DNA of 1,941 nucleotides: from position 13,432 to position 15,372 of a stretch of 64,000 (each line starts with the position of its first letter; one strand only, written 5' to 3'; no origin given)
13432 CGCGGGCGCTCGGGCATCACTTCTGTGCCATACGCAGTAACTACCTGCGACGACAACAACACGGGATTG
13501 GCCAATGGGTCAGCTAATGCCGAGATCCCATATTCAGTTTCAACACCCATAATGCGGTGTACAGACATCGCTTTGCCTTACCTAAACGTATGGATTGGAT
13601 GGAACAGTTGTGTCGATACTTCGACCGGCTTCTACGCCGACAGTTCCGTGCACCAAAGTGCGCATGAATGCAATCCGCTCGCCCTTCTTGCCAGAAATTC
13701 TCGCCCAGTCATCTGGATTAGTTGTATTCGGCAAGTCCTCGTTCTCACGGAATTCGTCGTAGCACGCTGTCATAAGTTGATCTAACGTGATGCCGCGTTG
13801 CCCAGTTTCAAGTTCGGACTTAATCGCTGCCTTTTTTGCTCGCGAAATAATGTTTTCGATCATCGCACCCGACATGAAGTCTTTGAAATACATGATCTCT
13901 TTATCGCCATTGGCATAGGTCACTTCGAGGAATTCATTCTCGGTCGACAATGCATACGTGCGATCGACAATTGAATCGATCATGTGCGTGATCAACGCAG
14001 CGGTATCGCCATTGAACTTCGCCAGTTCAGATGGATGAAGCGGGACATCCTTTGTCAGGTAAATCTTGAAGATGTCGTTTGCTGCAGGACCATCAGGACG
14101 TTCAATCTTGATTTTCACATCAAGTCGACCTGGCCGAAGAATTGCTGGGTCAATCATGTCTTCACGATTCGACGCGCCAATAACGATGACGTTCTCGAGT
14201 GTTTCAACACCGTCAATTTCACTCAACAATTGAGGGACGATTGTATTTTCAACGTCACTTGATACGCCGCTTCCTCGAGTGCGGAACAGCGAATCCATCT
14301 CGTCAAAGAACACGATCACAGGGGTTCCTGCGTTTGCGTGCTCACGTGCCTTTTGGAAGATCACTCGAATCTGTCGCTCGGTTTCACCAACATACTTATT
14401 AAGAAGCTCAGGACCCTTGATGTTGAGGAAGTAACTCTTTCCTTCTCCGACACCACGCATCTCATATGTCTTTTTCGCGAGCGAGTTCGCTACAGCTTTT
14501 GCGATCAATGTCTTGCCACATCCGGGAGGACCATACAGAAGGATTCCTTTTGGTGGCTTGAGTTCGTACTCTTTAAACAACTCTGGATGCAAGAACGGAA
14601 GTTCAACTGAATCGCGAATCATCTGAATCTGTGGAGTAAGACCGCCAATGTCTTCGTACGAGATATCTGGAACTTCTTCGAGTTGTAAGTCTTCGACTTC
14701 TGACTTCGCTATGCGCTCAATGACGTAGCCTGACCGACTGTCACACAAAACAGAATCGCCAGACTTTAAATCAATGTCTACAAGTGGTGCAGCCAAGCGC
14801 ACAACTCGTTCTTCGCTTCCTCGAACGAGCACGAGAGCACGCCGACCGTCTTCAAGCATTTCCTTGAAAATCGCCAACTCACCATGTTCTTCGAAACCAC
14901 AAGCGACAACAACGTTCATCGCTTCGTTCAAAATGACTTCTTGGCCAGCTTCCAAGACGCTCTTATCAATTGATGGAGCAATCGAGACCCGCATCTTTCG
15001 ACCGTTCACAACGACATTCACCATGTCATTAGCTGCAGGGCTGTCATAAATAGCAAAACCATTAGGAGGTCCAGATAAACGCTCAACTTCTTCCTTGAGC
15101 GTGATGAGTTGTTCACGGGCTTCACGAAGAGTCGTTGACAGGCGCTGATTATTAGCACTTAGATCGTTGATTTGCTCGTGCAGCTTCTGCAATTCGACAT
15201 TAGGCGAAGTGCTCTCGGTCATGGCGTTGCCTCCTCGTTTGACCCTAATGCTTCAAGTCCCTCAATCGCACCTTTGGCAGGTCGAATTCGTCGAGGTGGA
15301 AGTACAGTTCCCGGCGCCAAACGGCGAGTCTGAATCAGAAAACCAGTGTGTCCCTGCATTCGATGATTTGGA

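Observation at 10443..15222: Pupylation locus with no proteasome core genes: pup and pafA are 8 nt apart, and Pup ends in GGE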

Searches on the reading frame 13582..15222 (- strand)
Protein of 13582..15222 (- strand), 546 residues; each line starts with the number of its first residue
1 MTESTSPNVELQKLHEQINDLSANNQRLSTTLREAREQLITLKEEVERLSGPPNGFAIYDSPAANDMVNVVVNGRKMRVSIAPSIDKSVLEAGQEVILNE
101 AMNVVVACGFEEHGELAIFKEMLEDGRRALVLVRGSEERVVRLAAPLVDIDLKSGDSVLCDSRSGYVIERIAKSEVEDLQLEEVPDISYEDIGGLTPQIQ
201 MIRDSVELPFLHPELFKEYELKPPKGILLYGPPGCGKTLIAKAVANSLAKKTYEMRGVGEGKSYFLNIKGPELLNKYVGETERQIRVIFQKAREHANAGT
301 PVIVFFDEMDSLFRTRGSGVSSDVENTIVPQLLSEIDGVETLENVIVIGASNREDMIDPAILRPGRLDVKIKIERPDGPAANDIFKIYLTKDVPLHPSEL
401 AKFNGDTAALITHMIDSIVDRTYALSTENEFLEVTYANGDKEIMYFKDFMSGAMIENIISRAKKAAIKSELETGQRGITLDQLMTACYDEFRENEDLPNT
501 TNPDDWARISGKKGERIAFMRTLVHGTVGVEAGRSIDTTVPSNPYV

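Call 3: search_protein_families(library=ncbifam, proteins=[window:13582-15222:-])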
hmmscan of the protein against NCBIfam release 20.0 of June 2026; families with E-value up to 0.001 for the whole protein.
window:13582-15222:- (546 aa): 20 families
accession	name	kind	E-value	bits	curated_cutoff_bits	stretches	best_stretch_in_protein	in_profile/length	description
TIGR03689.1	pup_AAA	equivalog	2.3e-237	788.7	504.75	1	10-523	2-511/512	proteasome ATPase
NF003069.1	PRK03992.1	subfamily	8.5e-72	242.4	500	2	118-391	57-317/379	proteasome-activating nucleotidase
TIGR01243.1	CDC48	subfamily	2.8e-70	237.5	802.65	2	260-409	510-659/733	CDC48 family AAA ATPase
TIGR01242.2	TIGR01242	subfamily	2.6e-69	233.9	500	1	118-395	40-303/362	proteasome-activating nucleotidase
NF047747.1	PrtsmActNtasePan2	equivalog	2.7e-53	181.6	700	1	120-417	81-363/397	proteasome-activating nucleotidase Pan2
NF047748.1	PrtsmActNtasePan1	equivalog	1.2e-51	176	750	1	177-391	135-333/405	proteasome-activating nucleotidase Pan1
TIGR01241.2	FtsH_fam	equivalog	2.6e-45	155.3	600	1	168-396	141-351/598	ATP-dependent zinc metalloprotease FtsH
NF041006.2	cell_div_CdvC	equivalog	3.1e-38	131.6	650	1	172-433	85-328/370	cell division protein CdvC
NF008004.0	PRK10733.1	equivalog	3.7e-33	114.4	1008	1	189-397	151-342/644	ATP-dependent zinc metalloprotease FtsH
NF042959.1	IteA_antiphage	equivalog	5.7e-26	91.5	510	1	215-417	116-299/367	anti-phage ATPase IteA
TIGR03922.1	T7SS_EccA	equivalog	1.6e-09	36.9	466.65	1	225-356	313-428/557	type VII secretion AAA-ATPase EccA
NF003229.0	PRK04195.1-5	equivalog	9.6e-07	27.8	280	1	222-256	42-76/413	replication factor C large subunit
TIGR02928.1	TIGR02928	subfamily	1e-05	24.6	181.3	1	222-253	38-69/366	orc1/cdc6 family replication initiation protein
NF005992.0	PRK08116.1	subfamily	1.2e-05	24.5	189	1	225-254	115-144/269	hypothetical protein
TIGR02881.1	spore_V_K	equivalog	1.7e-05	24.1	422.95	1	228-357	46-156/261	stage V sporulation protein K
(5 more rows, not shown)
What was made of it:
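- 13582..15222 (-): arc, the Mpa/ARC AAA+ unfoldase, 546 aa. Walker A (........), Walker B (VFFDEMD), pore loop (KYVGE) and beta-grasp hairpin ANGDK (aa 437-441) are all intact. The C-terminus is ...SNPYV instead of ...TGQYL. TIGR03689 at 789 bits (call 3).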

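Call 10: search_protein_families(library=pfam, proteins=[window:13582-15222:-])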
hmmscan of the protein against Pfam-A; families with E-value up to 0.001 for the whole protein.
window:13582-15222:- (546 aa): 11 families
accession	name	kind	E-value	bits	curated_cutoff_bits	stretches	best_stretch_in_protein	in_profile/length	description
PF00004.35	AAA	-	5.2e-39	134.1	21.2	1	227-374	1-130/131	ATPase family associated with various cellular activities (AAA)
PF17758.7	Prot_ATP_ID_OB_N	-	1.5e-20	73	23.4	1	64-115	11-62/62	Proteasomal ATPase OB N-terminal domain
PF16450.11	Prot_ATP_ID_OB_C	-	5.1e-16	58.7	23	1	119-171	4-55/56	Proteasomal ATPase OB C-terminal domain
PF20720.3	nSTAND3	-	3.4e-06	27.3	27.2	0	226-258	19-51/155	Novel STAND NTPase 3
PF13191.12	AAA_16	-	7.1e-06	27.1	32.6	1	224-280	24-85/167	AAA ATPase domain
PF00910.28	RNA_helicase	-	6e-05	23.9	21.5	1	227-281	1-51/105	RNA helicase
PF13401.12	AAA_22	-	7.1e-05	23.6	27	1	227-355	8-128/130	AAA domain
PF07728.20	AAA_5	-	0.00032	21.2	22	0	227-310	2-76/139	AAA domain (dynein-related subfamily)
PF01637.24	ATPase_2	-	0.00053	20.3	33.2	0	219-273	15-62/225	ATPase domain predominantly from Archaea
PF07724.20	AAA_2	-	0.00069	20.1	27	0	226-328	5-95/166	AAA domain (Cdc48 subfamily)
PF24883.2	NPHP3_N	-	0.00094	19.8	24.8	0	225-253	23-51/164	Nephrocystin 3, N-terminal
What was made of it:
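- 13582..15222 (-): Pfam OB and AAA domains (call 10).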

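Call 34: find_homologous_proteins(query=window:13582-15222:-, max_evalue=1e-100)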
Query window:13582-15222:- (546 aa): 8000 proteins with E <= 1e-100 among 8000 candidates; the best 120 are listed.
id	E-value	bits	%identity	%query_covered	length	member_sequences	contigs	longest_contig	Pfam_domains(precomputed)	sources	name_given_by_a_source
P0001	0.0e+0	1206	100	100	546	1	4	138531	PF16450.12,PF00004.36,PF20720.4,PF13191.13,PF17758.8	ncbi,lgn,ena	-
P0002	0.0e+0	1096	89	100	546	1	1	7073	PF16450.12,PF00004.36,PF13191.13,PF17758.8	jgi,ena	-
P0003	0.0e+0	1095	89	100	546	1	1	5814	PF16450.12,PF00004.36,PF13191.13,PF17758.8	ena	-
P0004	0.0e+0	1093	89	100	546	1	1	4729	PF16450.12,PF00004.36,PF13191.13,PF17758.8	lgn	-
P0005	0.0e+0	1092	89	100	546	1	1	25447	PF16450.12,PF00004.36,PF13191.13,PF17758.8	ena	-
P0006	0.0e+0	1091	89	100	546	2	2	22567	PF16450.12,PF00004.36,PF13191.13,PF17758.8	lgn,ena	-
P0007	0.0e+0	1091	89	100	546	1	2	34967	PF16450.12,PF00004.36,PF13191.13,PF17758.8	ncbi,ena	-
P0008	0.0e+0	1090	89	100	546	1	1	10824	PF16450.12,PF00004.36,PF13191.13,PF17758.8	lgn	-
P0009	0.0e+0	1090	89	100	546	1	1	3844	PF16450.12,PF00004.36,PF13191.13,PF17758.8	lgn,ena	-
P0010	0.0e+0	1089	89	100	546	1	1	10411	PF16450.12,PF00004.36,PF13191.13,PF17758.8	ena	-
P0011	0.0e+0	1072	87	100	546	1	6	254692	PF16450.12,PF00004.36,PF13191.13,PF17758.8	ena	-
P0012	0.0e+0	1048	86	100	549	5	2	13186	PF16450.12,PF00004.36,PF13191.13,PF17758.8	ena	-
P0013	1.5e-280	949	78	100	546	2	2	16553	PF16450.12,PF00910.29,PF00004.36,PF13191.13,PF17758.8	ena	-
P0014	1.5e-279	946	78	100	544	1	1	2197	PF16450.12,PF00004.36,PF13191.13,PF17758.8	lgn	-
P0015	6.1e-279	944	77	100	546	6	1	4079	PF16450.12,PF00004.36,PF13191.13,PF17758.8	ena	-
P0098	1.9e-248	844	70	98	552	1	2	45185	PF16450.12,PF00004.36,PF13401.13,PF13191.13,PF17758.8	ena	-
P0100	2.0e-246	837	70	100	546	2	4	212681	PF16450.12,PF00004.36,PF13191.13,PF17758.8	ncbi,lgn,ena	-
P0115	4.5e-240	816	69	100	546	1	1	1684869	PF16450.12,PF00004.36,PF13191.13,PF17758.8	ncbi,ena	-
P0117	1.4e-239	814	68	100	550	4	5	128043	PF16450.12,PF00004.36,PF13191.13,PF17758.8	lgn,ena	-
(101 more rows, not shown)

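Call 38: find_encoding_contigs(protein=P0098, flank=8000, max_places=1)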
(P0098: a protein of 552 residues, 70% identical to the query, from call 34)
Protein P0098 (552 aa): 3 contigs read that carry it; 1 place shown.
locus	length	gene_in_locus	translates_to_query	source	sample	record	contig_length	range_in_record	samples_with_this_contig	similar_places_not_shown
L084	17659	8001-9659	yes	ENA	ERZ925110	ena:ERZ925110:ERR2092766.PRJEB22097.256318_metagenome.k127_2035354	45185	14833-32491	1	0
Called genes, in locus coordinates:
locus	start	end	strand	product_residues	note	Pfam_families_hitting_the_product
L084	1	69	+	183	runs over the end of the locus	PF11290:DUF3090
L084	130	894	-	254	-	-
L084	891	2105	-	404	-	PF01406:tRNA-synt_1e, PF09334:tRNA-synt_1g (faint)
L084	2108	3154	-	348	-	PF03446:NAD_binding_2, PF00393:6PGD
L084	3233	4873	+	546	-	PF00342:PGI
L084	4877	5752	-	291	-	PF09754:PAC2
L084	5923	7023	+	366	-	PF02163:Peptidase_M50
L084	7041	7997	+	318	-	PF14801:TrmI-like_N, PF01135:PCMT (weak), PF08704:GCD14, PF13578:Methyltransf_24 (weak)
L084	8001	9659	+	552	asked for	PF17758:Prot_ATP_ID_OB_N, PF16450:Prot_ATP_ID_OB_C, PF13191:AAA_16 (faint), PF13401:AAA_22 (weak), PF00004:AAA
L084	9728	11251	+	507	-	PF03136:Pup_ligase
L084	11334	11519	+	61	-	PF05639:Pup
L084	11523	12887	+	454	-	PF03136:Pup_ligase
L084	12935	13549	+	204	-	PF00254:FKBP_C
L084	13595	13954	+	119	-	PF00254:FKBP_C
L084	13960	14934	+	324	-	PF13280:WYL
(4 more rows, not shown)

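Call 39: find_encoding_contigs(protein=P0100, flank=8000, max_places=1)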
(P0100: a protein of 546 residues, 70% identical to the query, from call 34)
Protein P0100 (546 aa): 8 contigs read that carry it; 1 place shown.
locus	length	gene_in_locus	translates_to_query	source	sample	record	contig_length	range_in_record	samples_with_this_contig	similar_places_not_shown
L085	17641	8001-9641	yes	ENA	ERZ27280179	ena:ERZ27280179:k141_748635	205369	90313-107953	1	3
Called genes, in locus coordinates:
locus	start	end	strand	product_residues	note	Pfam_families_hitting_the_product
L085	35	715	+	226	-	PF00300:His_Phos_1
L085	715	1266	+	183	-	PF11290:DUF3090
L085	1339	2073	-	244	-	PF20613:HipA_2 (weak)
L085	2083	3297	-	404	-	PF01406:tRNA-synt_1e, PF09334:tRNA-synt_1g (faint), PF00133:tRNA-synt_1 (weak)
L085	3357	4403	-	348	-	PF03446:NAD_binding_2, PF00393:6PGD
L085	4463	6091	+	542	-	PF00342:PGI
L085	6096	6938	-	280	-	PF09754:PAC2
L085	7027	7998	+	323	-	PF14801:TrmI-like_N, PF01135:PCMT (weak), PF08704:GCD14, PF13847:Methyltransf_31, PF13578:Methyltransf_24, PF13649:Methyltransf_25 (weak)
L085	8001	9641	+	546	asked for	PF17758:Prot_ATP_ID_OB_N, PF16450:Prot_ATP_ID_OB_C, PF13191:AAA_16 (faint), PF00004:AAA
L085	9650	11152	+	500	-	PF03136:Pup_ligase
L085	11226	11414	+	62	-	PF05639:Pup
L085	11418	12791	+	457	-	PF03136:Pup_ligase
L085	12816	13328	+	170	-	PF00254:FKBP_C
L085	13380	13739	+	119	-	PF00254:FKBP_C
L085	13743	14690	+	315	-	PF13280:WYL, PF25583:WCX (weak)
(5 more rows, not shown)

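Call 40: find_encoding_contigs(protein=P0117, flank=8000, max_places=1)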
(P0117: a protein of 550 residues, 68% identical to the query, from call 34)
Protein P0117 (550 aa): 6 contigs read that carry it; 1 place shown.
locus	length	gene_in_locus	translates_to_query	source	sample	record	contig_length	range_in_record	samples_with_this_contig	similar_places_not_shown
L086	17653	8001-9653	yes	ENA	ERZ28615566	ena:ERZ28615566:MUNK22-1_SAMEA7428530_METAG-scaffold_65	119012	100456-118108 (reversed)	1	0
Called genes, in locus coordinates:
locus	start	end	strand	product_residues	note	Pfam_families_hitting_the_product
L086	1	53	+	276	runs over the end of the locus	PF02673:BacA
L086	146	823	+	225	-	PF00300:His_Phos_1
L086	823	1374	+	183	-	PF11290:DUF3090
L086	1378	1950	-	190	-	-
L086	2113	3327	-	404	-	PF00133:tRNA-synt_1 (faint), PF01406:tRNA-synt_1e, PF09334:tRNA-synt_1g (faint)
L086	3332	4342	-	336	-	PF03446:NAD_binding_2, PF00393:6PGD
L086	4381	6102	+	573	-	PF00342:PGI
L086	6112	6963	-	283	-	PF09754:PAC2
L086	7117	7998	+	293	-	PF14801:TrmI-like_N, PF01135:PCMT, PF08704:GCD14, PF13847:Methyltransf_31 (weak), PF13578:Methyltransf_24 (weak)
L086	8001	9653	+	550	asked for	PF17758:Prot_ATP_ID_OB_N, PF16450:Prot_ATP_ID_OB_C, PF13191:AAA_16 (weak), PF00004:AAA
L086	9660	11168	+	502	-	PF03136:Pup_ligase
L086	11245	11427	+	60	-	PF05639:Pup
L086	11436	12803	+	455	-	PF03136:Pup_ligase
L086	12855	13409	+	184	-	PF00254:FKBP_C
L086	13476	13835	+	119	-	PF00254:FKBP_C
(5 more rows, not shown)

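Call 41: find_encoding_contigs(protein=P0115, flank=8000, max_places=1)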
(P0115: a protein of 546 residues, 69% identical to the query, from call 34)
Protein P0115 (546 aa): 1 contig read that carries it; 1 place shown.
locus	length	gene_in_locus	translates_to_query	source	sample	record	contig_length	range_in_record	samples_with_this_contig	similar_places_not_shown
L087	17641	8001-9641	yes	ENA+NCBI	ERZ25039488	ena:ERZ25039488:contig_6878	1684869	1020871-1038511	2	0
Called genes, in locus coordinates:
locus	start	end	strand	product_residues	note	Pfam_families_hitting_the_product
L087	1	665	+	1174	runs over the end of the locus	PF02574:S-methyl_trans, PF00809:Pterin_bind, PF02607:B12-binding_2, PF02310:B12-binding, PF02965:Met_synt_B12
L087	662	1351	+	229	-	PF00702:Hydrolase, PF13419:HAD_2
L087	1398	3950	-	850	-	PF12704:MacB_PCD, PF02687:FtsX, PF12704:MacB_PCD, PF02687:FtsX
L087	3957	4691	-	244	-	PF02463:SMC_N (faint), PF00005:ABC_tran, PF13304:AAA_21 (faint)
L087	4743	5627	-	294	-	PF12705:PDDEXK_1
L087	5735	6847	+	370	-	PF02163:Peptidase_M50, PF13398:Peptidase_M50B (faint), PF02163:Peptidase_M50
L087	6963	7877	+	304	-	PF14801:TrmI-like_N, PF01135:PCMT, PF08704:GCD14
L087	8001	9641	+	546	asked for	PF17758:Prot_ATP_ID_OB_N, PF16450:Prot_ATP_ID_OB_C, PF13191:AAA_16 (weak), PF00004:AAA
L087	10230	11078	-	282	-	PF00561:Abhydrolase_1, PF12146:Hydrolase_4 (faint), PF12697:Abhydrolase_6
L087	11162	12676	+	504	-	PF03136:Pup_ligase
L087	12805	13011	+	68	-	PF05639:Pup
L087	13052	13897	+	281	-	PF00227:Proteasome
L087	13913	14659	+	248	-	PF00227:Proteasome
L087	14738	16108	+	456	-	PF03136:Pup_ligase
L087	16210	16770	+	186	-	PF00254:FKBP_C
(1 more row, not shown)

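Call 43: find_related_loci(query=A1, collection=metagenome_contigs, flank=7000)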
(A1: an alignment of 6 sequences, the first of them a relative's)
Query A1 (248 aa) in metagenome_contigs; peptide patterns used: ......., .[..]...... (x = any residue, [..] = any of these).
600 stretches matched a pattern (row limit reached: there are more); 531 encode a relative of the query (tblastn E <= 1e-3); the best 80 are kept; 80 distinct loci.
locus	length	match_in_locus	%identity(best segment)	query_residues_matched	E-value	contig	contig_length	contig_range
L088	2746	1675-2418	79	1-247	2e-128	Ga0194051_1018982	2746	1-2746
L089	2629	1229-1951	78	1-247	4e-121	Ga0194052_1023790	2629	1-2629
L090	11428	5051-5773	74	1-247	3e-111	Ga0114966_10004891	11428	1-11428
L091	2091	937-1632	74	1-237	9e-117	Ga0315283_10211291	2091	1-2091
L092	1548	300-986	74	1-233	6e-118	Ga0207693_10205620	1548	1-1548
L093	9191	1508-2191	73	1-233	6e-108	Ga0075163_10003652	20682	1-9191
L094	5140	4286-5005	70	1-248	8e-108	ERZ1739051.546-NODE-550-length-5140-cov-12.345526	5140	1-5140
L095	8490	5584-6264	74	1-233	1e-106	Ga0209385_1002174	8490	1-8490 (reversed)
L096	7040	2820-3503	74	1-233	1e-106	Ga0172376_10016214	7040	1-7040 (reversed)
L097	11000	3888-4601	68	1-240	7e-106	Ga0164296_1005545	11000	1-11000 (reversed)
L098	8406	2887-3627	69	1-233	2e-104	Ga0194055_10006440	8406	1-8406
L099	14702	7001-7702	71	1-234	8e-105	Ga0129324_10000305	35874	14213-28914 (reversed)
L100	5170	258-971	74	1-241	4e-104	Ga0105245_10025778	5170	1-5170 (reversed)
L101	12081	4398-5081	70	1-233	8e-104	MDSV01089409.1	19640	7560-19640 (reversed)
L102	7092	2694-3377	70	1-233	9e-104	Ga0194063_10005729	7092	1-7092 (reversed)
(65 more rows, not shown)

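Call 58: search_solved_structures(query=window:13582-15222:-, max_evalue=1e-50, show_alignments=1)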
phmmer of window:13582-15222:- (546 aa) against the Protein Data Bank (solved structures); distinct sequences matched with E-value up to 1e-50: 67 (the best 60 are shown).
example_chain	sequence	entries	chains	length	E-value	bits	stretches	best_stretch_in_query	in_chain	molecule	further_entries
7px9_A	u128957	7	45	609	5.9e-221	737.9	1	152-539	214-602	AAA ATPase forming ring-shaped complexes | Proteasome-associated ATPase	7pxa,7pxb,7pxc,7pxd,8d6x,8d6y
7ljf_A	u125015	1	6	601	1.9e-220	736.2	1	10-538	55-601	AAA ATPase forming ring-shaped complexes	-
5kwa_A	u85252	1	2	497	3.8e-211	705.6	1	51-538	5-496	Proteasome-associated ATPase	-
5kzf_A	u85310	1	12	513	2e-207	693.3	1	53-539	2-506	Proteasome-associated ATPase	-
5g4g_A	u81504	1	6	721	3.8e-105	355.8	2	131-398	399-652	VCP-LIKE ATPASE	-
5g4f_A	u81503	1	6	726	3.9e-105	355.8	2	131-398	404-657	VCP-LIKE ATPASE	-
5vc7_A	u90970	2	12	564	3.5e-104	352.7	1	131-398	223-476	VCP-like ATPase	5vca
9m4n_A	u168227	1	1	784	2.7e-96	326.6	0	181-393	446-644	Cell division control protein 48 homolog A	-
9m3v_A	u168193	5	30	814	3e-96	326.5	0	181-393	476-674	Cell division control protein 48 homolog A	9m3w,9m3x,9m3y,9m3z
7rlb_A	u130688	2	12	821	3.9e-95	322.8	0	174-394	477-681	Transitional endoplasmic reticulum ATPase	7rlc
7lmy_A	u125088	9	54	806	8.5e-95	321.7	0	174-394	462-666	Transitional endoplasmic reticulum ATPase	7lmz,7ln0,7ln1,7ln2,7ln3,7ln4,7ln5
5c18_A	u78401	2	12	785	1.7e-94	320.7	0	176-394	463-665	Transitional endoplasmic reticulum ATPase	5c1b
7rlh_A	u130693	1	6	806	1.7e-94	320.7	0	174-394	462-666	Transitional endoplasmic reticulum ATPase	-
7rlj_A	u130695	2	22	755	1.8e-94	320.6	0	173-394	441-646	Transitional endoplasmic reticulum ATPase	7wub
8yka_A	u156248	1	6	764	1.8e-94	320.6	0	173-394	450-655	Transitional endoplasmic reticulum ATPase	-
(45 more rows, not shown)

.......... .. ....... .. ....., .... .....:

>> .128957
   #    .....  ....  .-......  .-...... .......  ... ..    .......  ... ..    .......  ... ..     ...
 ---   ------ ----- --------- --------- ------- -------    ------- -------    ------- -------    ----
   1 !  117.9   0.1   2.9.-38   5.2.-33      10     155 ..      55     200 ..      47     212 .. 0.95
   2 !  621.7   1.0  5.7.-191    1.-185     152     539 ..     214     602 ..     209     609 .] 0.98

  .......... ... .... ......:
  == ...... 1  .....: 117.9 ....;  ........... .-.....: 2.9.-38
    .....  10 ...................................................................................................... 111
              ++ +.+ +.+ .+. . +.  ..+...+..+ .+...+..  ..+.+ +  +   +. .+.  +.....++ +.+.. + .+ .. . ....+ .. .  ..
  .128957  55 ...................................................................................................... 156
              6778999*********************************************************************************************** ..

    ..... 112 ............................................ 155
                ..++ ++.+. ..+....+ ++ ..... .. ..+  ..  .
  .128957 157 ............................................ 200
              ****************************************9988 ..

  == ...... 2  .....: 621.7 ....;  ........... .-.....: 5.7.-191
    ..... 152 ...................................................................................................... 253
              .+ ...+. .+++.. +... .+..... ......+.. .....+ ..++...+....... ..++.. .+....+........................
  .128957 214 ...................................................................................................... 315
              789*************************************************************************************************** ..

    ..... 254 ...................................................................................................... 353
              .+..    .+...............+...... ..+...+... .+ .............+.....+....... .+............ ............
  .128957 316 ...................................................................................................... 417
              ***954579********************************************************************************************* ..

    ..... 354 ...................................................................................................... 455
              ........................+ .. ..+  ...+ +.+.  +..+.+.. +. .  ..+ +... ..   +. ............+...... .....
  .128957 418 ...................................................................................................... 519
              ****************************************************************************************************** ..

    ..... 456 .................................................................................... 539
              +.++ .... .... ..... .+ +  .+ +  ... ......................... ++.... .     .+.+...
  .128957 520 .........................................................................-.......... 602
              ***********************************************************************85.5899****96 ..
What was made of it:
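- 13582..15222 (-): 738 bits to M. tuberculosis Mpa in PDB 7PX9, with the alignment shown (call 58).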
